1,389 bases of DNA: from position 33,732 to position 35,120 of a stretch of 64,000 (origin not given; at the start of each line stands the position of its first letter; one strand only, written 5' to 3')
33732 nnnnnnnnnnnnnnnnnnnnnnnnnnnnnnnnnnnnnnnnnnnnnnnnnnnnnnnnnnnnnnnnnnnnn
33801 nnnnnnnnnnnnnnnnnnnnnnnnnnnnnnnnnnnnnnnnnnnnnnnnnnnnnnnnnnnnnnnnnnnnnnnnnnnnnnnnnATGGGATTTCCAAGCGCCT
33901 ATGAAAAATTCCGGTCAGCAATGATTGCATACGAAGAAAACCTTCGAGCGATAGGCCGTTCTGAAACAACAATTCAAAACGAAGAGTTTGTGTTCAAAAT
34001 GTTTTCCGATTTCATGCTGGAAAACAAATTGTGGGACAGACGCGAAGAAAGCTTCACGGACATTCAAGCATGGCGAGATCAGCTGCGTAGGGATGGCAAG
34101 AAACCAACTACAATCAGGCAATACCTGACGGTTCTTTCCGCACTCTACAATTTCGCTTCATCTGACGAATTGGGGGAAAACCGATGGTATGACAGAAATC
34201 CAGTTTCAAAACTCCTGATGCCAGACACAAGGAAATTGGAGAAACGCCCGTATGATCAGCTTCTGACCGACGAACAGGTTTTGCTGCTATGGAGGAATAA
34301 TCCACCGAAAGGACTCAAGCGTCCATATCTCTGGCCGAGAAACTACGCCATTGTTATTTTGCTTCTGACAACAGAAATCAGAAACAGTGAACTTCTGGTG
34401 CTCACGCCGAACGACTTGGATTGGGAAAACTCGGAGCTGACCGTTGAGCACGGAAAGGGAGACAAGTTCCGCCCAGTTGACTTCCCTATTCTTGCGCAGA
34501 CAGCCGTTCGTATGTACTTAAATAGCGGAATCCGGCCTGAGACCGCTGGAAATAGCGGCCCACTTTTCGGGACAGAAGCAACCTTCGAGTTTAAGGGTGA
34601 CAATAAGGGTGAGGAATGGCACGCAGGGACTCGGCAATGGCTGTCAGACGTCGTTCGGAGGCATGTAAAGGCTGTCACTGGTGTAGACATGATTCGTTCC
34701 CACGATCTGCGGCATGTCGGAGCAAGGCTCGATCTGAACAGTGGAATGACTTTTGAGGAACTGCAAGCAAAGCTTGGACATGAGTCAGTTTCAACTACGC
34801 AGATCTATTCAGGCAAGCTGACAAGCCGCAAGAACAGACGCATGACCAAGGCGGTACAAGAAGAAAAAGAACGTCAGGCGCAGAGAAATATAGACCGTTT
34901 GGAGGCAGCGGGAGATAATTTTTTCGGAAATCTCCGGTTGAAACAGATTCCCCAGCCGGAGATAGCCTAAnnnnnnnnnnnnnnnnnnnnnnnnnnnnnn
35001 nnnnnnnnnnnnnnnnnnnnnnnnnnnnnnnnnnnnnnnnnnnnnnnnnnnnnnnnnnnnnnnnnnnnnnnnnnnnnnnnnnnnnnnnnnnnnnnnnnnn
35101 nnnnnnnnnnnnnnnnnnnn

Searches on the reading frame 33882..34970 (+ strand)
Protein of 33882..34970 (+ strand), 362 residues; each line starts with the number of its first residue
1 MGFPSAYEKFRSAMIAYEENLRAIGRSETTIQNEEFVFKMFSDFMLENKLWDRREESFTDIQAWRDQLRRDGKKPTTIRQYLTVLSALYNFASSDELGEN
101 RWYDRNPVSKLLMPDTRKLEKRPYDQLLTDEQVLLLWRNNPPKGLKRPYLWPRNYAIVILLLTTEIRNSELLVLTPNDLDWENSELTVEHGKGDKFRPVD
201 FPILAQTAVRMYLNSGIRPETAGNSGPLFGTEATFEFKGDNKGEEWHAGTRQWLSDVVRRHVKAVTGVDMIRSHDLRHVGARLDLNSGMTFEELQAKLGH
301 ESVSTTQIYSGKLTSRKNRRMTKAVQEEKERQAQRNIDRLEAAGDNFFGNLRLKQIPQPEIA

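Call 47: search_protein_families(library=phrogs, proteins=[window:33882-34970:+], max_evalue=0.00001)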
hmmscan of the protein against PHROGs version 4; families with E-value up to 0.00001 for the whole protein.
window:33882-34970:+ (362 aa): 2 families
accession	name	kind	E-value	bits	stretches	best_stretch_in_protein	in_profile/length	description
phrog_1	-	integration and excision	1.8e-34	121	1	17-332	173-454/611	integrase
phrog_216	-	integration and excision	3.8e-19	69.9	1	74-329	11-241/301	integrase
